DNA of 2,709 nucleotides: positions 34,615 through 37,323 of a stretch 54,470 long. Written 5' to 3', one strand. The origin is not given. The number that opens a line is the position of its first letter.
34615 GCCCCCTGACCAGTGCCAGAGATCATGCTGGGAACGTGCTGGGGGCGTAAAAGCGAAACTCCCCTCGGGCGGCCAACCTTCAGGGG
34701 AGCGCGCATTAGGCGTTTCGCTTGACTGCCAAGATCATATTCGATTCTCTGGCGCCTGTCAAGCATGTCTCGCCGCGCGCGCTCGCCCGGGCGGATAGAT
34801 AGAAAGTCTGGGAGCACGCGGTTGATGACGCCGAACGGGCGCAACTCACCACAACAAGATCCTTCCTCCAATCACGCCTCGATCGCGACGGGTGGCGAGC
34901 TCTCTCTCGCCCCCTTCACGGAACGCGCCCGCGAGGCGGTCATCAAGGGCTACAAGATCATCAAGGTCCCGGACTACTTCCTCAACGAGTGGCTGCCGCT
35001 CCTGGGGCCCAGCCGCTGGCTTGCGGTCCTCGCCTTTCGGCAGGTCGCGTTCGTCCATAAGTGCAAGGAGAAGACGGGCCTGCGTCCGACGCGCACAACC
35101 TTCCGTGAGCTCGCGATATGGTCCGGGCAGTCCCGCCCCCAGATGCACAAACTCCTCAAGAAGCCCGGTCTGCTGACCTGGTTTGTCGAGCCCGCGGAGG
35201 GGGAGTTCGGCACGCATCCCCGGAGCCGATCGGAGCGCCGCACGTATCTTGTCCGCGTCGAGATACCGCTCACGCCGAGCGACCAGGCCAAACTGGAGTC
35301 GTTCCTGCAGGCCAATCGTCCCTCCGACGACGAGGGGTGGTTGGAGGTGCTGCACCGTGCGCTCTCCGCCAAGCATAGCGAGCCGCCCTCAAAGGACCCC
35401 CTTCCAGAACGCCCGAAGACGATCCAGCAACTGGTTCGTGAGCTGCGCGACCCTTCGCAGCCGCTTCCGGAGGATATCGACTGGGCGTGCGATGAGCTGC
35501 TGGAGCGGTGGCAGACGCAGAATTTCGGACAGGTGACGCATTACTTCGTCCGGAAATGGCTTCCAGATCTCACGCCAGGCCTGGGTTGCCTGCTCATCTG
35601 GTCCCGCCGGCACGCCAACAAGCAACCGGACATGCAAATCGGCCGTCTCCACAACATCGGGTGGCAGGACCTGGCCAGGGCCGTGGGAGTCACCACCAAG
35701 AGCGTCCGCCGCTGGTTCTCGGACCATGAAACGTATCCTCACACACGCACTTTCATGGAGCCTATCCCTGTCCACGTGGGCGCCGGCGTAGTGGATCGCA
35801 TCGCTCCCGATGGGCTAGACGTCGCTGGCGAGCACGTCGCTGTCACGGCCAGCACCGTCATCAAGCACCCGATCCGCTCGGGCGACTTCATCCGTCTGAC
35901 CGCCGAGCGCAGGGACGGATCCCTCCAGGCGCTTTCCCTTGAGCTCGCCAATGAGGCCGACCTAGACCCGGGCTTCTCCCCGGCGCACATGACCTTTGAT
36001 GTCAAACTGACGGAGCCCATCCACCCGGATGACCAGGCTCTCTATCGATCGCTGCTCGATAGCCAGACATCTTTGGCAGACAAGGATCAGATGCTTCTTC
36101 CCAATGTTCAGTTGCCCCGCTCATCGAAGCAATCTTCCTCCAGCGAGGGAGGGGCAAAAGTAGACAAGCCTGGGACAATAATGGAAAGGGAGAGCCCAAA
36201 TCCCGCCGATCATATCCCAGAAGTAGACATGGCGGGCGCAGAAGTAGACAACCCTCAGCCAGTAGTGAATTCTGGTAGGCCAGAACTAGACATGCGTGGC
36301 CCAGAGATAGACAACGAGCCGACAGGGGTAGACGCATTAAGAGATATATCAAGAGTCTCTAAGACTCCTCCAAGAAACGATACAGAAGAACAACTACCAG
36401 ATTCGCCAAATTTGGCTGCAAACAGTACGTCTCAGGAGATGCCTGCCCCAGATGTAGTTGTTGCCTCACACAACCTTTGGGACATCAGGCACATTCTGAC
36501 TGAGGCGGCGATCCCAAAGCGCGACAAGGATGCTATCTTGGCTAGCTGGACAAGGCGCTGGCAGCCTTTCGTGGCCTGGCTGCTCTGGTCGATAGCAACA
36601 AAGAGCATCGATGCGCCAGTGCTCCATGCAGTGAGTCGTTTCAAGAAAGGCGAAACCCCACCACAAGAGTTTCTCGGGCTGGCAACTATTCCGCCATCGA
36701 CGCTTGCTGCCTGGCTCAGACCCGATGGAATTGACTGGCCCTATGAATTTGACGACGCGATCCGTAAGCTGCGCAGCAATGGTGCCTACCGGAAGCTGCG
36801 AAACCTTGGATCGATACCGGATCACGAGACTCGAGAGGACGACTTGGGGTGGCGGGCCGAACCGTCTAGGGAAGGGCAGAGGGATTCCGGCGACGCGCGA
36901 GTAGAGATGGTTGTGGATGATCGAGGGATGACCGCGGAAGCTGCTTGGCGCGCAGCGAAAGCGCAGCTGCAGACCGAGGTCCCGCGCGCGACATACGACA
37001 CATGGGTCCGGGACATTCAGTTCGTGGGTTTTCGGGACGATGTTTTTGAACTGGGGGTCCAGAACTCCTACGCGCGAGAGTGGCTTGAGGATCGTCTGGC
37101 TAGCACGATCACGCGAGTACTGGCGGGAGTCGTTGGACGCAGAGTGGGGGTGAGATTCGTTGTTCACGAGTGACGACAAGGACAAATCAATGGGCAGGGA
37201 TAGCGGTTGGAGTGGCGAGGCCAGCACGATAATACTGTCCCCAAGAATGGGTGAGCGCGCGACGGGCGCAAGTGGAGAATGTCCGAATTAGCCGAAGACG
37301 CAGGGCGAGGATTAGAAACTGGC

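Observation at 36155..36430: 21-bp-phased iteron-like repeats plus an AT-rich tract inside the rep-like gene (lambda-O-style intragenic origin?)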

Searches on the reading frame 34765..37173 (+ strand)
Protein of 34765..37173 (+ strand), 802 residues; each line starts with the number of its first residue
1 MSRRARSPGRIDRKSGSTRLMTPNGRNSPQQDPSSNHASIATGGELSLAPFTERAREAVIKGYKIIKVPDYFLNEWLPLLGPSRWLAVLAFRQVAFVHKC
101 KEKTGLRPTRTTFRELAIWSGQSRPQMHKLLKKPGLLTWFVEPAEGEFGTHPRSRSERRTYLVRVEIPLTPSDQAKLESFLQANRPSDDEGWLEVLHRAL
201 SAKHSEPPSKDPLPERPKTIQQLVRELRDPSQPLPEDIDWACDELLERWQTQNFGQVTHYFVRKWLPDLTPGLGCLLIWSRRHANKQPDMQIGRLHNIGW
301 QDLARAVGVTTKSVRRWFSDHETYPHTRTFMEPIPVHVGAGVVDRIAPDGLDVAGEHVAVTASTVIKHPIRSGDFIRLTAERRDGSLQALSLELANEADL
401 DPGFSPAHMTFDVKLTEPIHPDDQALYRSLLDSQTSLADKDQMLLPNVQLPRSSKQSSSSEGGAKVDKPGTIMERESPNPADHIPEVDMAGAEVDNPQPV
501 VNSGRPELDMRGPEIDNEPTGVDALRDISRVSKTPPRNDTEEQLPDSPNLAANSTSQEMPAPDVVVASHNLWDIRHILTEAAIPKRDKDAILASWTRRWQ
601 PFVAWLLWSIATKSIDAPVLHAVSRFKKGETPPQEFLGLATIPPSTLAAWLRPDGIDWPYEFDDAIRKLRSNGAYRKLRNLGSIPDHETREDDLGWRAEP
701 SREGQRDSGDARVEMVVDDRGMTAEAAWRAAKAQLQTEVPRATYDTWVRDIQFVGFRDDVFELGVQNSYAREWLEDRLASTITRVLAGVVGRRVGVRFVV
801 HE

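Call 8: search_protein_families(library=pfam, proteins=[window:34765-37173:+], max_evalue=1)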
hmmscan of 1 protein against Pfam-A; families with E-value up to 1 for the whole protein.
window:34765-37173:+ (802 aa): 6 families
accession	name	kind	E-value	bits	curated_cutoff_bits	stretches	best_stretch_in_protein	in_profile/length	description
PF11638.13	DnaA_N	-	1.1e-11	44.7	24.6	1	726-786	2-63/65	DnaA N-terminal domain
PF18914.6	DUF5666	-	1.7e-05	25.5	27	1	341-392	2-59/60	Domain of unknown function (DUF5666)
PF11387.14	DUF2795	-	0.098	13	25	1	644-687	3-45/54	Protein of unknown function (DUF2795)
PF13542.12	HTH_Tnp_ISL3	-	0.15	12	27.4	1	302-321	31-50/51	Helix-turn-helix domain of transposase family ISL3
PF15943.11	YdaS_toxin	-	0.22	11.8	30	1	301-322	12-33/65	Bacterial toxin YdaS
PF14549.12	P22_Cro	-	0.23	11.7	30.2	1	301-328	13-37/60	DNA-binding transcriptional regulator Cro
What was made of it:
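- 34765..37173 (+): Rep-like initiator gene. The longest ORF is 802 aa. The likely true start is the ATG at 34825, giving 782 aa. Pfam DnaA_N at aa 726-786, E 1.1e-11 (call 8).
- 34909..35754 (+): N-terminal folded module (aa 49-330): two related winged-helix-like units, each starting with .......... It is the presumed iteron-binding domain. Weak HTH hits at aa 301-328 (call 8).
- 35755..36003 (+): OB-like beta-barrel (aa 331-413; Pfam DUF5666, below the family cutoff). Pfam DUF5666 E 1.7e-5 (call 8).
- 36901..37170 (+): C-terminal DnaA-domain-I-like domain (aa 713-802), the presumed helicase-recruitment module. Pfam DnaA_N (call 8).
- On RepA_N plasmid initiators: There is no Pfam hit (call 8).
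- On DnaA-domain-I-containing proteins: Pfam DnaA_N at 44.7 bits against a cutoff of 24.6 (call 8).
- Closest known: RepA_N-family plasmids of Firmicutes. Different: There is no Pfam RepA_N hit (call 8), and the structural match is not significant (E about 0.6).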

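Call 12: find_homologous_proteins(query=window:34765-37173:+)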
Query window:34765-37173:+ (802 aa): 19 proteins with E <= 0.001 among 8000 candidates.
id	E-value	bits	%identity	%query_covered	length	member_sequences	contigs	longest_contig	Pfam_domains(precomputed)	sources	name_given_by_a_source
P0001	0.0e+0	1806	100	98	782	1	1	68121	PF11638.14,PF18914.7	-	-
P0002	4.2e-290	983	57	97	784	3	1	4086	PF11638.14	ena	-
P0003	7.5e-284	962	57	96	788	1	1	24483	PF11638.14,PF18914.7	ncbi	-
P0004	5.2e-268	910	54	97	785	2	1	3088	PF11638.14,PF18914.7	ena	-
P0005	1.1e-262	892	53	97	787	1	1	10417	PF11638.14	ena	-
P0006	6.7e-261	886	53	96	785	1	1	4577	PF11638.14,PF18914.7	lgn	-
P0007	5.1e-250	850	51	97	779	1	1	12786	PF11638.14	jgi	jgi:hypothetical protein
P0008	2.7e-237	808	50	96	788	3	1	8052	PF11638.14,PF18914.7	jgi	jgi:hypothetical protein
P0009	2.4e-162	560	40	93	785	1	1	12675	PF11638.14,PF18914.7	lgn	-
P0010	1.8e-103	366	31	95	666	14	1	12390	PF11638.14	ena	-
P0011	5.6e-103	364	42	37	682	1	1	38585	PF11638.14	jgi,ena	-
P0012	5.6e-101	357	41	35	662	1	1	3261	PF11638.14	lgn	-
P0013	2.2e-98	349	35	66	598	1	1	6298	PF11638.14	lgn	-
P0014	6.8e-97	344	30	96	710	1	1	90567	PF11638.14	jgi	jgi:hypothetical protein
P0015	1.2e-94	336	42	37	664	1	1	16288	PF11638.14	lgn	-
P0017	1.7e-86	309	36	60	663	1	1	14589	PF11638.14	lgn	-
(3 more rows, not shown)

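Call 13: search_dna_similar(query=window:34765-37173:+, collection=plasmids, mode=protein, max_rows=30)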
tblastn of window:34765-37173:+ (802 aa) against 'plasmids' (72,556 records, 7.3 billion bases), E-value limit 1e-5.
Records with a match: 1; places in all: 1; records where one place covers at least 80% of the query: 0.
Best place of each record, by identity: <60% 1.
By first word of the organism name: Leptolinea 1.
By predicted mobility (MOB-suite, as given by PLSDB): non-mobilizable 1.
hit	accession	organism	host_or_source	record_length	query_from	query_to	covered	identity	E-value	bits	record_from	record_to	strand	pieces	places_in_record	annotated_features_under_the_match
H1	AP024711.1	Leptolinea sp. HRD-7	-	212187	727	786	7%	46.7%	3e-8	66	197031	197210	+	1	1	hypothetical protein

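Call 15: find_related_loci(query=A1, collection=genome_contigs, flank=6000)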
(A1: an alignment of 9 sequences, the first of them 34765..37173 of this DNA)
Query A1 (802 aa) in genome_contigs; peptide patterns used: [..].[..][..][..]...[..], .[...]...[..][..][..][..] (x = any residue, [..] = any of these).
110 stretches matched a pattern; 2 encode a relative of the query (tblastn E <= 1e-3); 2 distinct loci.
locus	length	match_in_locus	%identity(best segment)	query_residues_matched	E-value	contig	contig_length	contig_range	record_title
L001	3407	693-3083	53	6-800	0e+0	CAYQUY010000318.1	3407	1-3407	MAG TPA_asm: uncultured Anaerolineaceae bacterium isolate SRP098346_co1_319 genome assembly, contig: NODE_45764_length_3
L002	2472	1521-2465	67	14-327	7e-146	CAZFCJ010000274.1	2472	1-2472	MAG TPA_asm: uncultured Anaerolineaceae bacterium isolate SRP304980_co2_62 genome assembly, contig: NODE_72730_length_24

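Call 16: find_related_loci(query=A1, collection=metagenome_contigs, flank=6000)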
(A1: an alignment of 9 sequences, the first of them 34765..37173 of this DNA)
Query A1 (802 aa) in metagenome_contigs; peptide patterns used: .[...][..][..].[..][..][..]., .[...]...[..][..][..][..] (x = any residue, [..] = any of these).
204 stretches matched a pattern; 4 encode a relative of the query (tblastn E <= 1e-3); 4 distinct loci.
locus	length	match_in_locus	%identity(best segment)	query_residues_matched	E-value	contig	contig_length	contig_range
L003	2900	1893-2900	70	6-341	1e-173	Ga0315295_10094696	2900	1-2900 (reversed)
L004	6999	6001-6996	68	4-337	1e-152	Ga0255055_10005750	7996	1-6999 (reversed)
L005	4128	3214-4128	65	7-312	5e-132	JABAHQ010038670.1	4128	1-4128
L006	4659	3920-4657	67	6-251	2e-103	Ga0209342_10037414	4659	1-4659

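Call 17: find_encoding_contigs(protein=P0003, flank=10000, max_places=2)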
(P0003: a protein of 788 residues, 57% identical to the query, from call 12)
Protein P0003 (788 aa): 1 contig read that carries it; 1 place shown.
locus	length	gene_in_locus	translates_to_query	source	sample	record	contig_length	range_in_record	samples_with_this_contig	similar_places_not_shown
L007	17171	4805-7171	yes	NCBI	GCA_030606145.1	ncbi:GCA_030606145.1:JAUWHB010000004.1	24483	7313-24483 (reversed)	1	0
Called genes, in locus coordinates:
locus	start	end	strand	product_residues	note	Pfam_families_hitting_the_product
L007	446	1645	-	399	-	-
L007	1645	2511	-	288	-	PF01656:CbiA, PF06564:CBP_BcsQ (weak), PF09140:MipZ (faint), PF10609:ParA (weak), PF13614:AAA_31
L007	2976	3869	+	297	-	PF13401:AAA_22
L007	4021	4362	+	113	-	-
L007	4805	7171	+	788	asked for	PF18914:DUF5666 (weak), PF11638:DnaA_N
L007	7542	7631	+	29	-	PF12728:HTH_17 (weak)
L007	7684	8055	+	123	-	-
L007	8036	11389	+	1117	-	PF04851:ResIII, PF00176:SNF2-rel_dom, PF00270:DEAD, PF09848:SLFN-g3_helicase (faint), PF00271:Helicase_C, PF13020:NOV_C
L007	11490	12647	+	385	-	PF13784:Fic_N, PF02661:Fic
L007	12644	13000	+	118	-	-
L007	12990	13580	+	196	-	-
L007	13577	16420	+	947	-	PF01555:N6_N4_Mtase (faint), PF06634:DUF1156, PF08241:Methyltransf_11 (faint)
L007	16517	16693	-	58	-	-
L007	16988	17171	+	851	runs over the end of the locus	PF04465:DUF499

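Call 18: find_encoding_contigs(protein=P0007, flank=10000, max_places=2)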
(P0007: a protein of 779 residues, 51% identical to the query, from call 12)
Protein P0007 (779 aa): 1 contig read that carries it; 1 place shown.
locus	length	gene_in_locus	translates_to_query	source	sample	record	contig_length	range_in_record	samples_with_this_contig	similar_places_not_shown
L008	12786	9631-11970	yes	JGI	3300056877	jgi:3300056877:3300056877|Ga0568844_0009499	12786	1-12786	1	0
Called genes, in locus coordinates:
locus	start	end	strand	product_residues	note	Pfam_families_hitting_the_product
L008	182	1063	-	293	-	PF12146:Hydrolase_4, PF00561:Abhydrolase_1, PF12697:Abhydrolase_6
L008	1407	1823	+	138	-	-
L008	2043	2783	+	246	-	-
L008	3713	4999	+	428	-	-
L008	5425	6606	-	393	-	-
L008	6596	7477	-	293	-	PF01656:CbiA, PF09140:MipZ (faint), PF10609:ParA (weak), PF13614:AAA_31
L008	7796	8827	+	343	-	PF13401:AAA_22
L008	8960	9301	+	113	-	-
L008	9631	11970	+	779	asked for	PF11638:DnaA_N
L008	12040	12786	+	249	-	?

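Call 19: find_encoding_contigs(protein=P0005, flank=10000, max_places=2)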
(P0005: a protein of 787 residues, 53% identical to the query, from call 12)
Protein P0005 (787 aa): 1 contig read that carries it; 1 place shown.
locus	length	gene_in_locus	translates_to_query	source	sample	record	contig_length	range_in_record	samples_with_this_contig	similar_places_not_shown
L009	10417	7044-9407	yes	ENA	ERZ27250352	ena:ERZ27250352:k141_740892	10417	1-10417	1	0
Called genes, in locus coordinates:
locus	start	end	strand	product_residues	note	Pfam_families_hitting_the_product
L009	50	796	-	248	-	-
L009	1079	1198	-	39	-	-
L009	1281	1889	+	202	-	PF00486:Trans_reg_C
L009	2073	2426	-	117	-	-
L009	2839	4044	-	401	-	-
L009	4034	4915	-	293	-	PF01656:CbiA, PF06564:CBP_BcsQ (weak), PF09140:MipZ (faint), PF10609:ParA (weak), PF13614:AAA_31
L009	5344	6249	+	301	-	PF13401:AAA_22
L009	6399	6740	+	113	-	-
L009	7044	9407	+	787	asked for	PF11638:DnaA_N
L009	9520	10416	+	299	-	?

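Call 20: find_encoding_contigs(protein=P0009, flank=10000, max_places=2)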
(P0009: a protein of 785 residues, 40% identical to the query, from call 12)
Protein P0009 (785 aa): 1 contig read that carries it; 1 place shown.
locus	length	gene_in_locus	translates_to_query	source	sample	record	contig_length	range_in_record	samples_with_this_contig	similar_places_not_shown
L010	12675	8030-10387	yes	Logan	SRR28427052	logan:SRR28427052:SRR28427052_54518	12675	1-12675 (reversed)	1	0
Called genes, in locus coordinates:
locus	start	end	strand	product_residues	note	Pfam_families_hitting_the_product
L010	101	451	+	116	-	-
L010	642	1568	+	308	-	PF00701:DHDPS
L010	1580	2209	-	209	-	-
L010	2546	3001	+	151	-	PF01475:FUR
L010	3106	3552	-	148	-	PF00583:Acetyltransf_1, PF13673:Acetyltransf_10, PF13508:Acetyltransf_7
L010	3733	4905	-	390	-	-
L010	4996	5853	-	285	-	PF01656:CbiA, PF09140:MipZ (faint), PF10609:ParA (faint), PF13614:AAA_31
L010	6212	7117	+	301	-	PF13401:AAA_22, PF03029:ATP_bind_1 (faint)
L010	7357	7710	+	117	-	-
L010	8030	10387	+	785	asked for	PF18914:DUF5666, PF11638:DnaA_N (weak)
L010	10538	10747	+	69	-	-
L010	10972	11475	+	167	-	-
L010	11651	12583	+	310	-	PF00089:Trypsin (weak), PF13365:Trypsin_2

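Call 21: find_encoding_contigs(protein=P0002, flank=10000, max_places=1)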
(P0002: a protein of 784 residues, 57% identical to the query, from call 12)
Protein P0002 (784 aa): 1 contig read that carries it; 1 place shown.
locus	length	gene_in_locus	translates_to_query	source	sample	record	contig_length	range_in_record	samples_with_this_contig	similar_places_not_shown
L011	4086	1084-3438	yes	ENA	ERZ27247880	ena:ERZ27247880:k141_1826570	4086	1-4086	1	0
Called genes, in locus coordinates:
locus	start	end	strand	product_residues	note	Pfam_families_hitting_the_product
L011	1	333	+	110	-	?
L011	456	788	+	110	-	-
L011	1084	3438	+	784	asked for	PF11638:DnaA_N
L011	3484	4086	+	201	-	?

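Call 22: find_encoding_contigs(protein=P0004, flank=10000, max_places=1)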
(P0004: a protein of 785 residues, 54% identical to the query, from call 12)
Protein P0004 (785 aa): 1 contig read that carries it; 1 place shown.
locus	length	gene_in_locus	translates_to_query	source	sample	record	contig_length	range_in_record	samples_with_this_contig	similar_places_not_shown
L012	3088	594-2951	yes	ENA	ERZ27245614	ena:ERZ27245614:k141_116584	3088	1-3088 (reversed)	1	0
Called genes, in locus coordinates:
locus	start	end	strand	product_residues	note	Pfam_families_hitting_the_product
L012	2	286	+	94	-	?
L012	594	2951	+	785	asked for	PF18914:DUF5666 (faint), PF11638:DnaA_N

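Call 23: find_encoding_contigs(protein=P0006, flank=10000, max_places=1)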
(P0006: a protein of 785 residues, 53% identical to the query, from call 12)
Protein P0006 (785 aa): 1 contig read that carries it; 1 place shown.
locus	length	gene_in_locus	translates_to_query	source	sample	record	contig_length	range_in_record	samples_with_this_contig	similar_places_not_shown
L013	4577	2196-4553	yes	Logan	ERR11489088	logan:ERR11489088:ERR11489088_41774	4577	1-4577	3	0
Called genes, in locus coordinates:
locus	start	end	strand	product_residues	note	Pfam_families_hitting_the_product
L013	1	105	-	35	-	?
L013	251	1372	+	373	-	PF13401:AAA_22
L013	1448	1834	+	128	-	-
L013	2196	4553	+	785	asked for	PF18914:DUF5666 (weak), PF11638:DnaA_N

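Call 24: find_encoding_contigs(protein=P0008, flank=10000, max_places=1)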
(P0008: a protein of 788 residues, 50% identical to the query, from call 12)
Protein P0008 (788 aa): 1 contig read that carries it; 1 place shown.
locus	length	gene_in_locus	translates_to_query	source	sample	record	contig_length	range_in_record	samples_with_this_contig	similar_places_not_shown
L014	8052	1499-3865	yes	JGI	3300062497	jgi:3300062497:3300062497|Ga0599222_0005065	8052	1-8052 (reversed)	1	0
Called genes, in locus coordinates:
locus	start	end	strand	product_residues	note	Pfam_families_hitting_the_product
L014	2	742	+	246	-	?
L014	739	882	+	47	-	-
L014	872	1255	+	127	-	-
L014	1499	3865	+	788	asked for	PF18914:DUF5666, PF11638:DnaA_N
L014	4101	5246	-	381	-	PF00672:HAMP, PF26769:HAMP_PhoQ (weak), PF00512:HisKA, PF13581:HATPase_c_2 (weak), PF02518:HATPase_c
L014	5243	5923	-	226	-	PF00072:Response_reg, PF00486:Trans_reg_C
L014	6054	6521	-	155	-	-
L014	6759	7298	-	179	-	-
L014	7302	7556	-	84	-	-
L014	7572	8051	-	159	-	?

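Call 34: search_protein_families(library=ncbifam, proteins=[window:34765-37173:+], max_evalue=0.1)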
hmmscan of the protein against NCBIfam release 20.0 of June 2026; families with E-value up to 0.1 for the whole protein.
window:34765-37173:+ (802 aa): 2 families
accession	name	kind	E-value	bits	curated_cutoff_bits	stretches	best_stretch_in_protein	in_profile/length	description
TIGR00362.1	DnaA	equivalog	6.7e-07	28.7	343.9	1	728-801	1-74/437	chromosomal replication initiator protein DnaA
NF005206.0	PRK06672.1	equivalog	0.0034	16.4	416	1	727-783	4-59/341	hypothetical protein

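Call 35: search_protein_families(library=phrogs, proteins=[window:34765-37173:+], max_evalue=0.01)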
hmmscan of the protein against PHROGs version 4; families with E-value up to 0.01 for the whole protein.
window:34765-37173:+ (802 aa): 0 families
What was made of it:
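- Closest known: Bacteriophage lambda ori within gene O. Different: The protein is unrelated to O (no Pfam or PHROG match, calls 8, 35).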

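Call 36: search_solved_structures(query=A1, max_evalue=1)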
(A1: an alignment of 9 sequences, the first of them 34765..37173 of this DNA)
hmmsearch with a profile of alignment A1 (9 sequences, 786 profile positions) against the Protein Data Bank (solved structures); distinct sequences matched with E-value up to 1: 8.
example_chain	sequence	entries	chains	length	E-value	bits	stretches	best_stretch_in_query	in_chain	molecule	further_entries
4tps_B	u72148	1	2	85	7.1e-12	47.5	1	708-783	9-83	Chromosomal replication initiator protein DnaA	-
8btg_A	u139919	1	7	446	2.1e-10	42.7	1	708-784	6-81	Chromosomal replication initiator protein DnaA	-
2e0g_A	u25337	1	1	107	7.6e-06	27.6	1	709-783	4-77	Chromosomal replication initiator protein dnaA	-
10xo_A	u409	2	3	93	0.0006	21.3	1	726-783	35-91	Chromosomal replication initiator protein DnaA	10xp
2z4r_A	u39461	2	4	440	0.0022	19.5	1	714-781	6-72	Chromosomal replication initiator protein dnaA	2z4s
9rlc_L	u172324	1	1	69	0.23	12.8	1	478-531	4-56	Major outer membrane lipoprotein Lpp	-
5cuo_A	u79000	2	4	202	0.55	11.5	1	327-381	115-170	Phosphate propanoyltransferase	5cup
8i3e_A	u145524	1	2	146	0.86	10.9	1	434-535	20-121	ELKS/Rab6-interacting/CAST family member 1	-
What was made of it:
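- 36901..37170 (+): PDB profile hits to DnaA domain I: 4tps E 7e-12, 8btg, 2e0g (call 36).
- On DnaA-domain-I-containing proteins: PDB 4tps E 7e-12 (call 36).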

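Call 42: find_encoding_contigs(protein=P0014, flank=10000, max_places=1)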
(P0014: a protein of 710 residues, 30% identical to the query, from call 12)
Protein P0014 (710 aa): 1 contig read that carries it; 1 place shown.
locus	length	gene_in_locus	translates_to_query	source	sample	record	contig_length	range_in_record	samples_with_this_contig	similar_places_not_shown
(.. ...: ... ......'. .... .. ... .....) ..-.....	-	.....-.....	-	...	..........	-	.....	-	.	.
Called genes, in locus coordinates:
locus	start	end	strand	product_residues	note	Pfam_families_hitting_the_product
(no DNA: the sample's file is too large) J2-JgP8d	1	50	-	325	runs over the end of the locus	-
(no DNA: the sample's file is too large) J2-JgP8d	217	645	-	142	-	-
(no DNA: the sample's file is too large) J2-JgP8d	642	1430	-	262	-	-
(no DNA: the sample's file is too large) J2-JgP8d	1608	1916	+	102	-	PF06013:WXG100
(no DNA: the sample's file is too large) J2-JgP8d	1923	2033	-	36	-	-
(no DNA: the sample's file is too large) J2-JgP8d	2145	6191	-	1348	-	PF13476:AAA_23 (faint), PF01580:FtsK_SpoIIIE, PF04665:Pox_A32 (faint), PF05729:NACHT (faint), PF10412:TrwB_AAD_bind (faint), PF13191:AAA_16 (faint), PF13245:AAA_19 (faint), PF01580:FtsK_SpoIIIE, +5 more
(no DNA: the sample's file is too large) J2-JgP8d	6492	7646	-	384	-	-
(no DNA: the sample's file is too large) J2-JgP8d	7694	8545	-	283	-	PF01656:CbiA, PF02374:ArsA_ATPase (weak), PF06564:CBP_BcsQ (weak), PF09140:MipZ (faint), PF13614:AAA_31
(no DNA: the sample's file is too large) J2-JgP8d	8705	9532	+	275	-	PF13191:AAA_16 (weak), PF13401:AAA_22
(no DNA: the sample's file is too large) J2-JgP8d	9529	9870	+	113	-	-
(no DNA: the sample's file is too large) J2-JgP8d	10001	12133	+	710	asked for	PF11638:DnaA_N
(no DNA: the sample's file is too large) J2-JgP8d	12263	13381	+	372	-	PF00583:Acetyltransf_1 (faint)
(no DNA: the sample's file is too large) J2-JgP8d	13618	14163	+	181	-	PF13424:TPR_12 (faint), PF23914:TPR_CcmH_CycH (faint), PF07719:TPR_2 (faint), PF13428:TPR_14 (faint), PF14559:TPR_19, PF13414:TPR_11 (weak), PF13432:TPR_16 (weak), PF00515:TPR_1 (weak), +4 more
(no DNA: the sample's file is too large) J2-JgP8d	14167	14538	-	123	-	PF00072:Response_reg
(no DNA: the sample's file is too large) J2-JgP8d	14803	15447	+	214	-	PF12844:HTH_19, PF13560:HTH_31, PF01381:HTH_3, PF13443:HTH_26, PF07883:Cupin_2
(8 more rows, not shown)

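Call 43: find_encoding_contigs(protein=P0011, flank=10000, max_places=1)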
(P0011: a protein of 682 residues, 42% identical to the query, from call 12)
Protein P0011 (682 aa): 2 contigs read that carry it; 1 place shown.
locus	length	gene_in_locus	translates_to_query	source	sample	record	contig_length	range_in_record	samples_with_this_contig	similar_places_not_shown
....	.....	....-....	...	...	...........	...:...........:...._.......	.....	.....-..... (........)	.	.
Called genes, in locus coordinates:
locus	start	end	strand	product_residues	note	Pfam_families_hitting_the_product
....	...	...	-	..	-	-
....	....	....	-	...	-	-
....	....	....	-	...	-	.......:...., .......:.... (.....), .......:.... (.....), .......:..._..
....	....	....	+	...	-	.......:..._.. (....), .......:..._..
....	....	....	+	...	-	-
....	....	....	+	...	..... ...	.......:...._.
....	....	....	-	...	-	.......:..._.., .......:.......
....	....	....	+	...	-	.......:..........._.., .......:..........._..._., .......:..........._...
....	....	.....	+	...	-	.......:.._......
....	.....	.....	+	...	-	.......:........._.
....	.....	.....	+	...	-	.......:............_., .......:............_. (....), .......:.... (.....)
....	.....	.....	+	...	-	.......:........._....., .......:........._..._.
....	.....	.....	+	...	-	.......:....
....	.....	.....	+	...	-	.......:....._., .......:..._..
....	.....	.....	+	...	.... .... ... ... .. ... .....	-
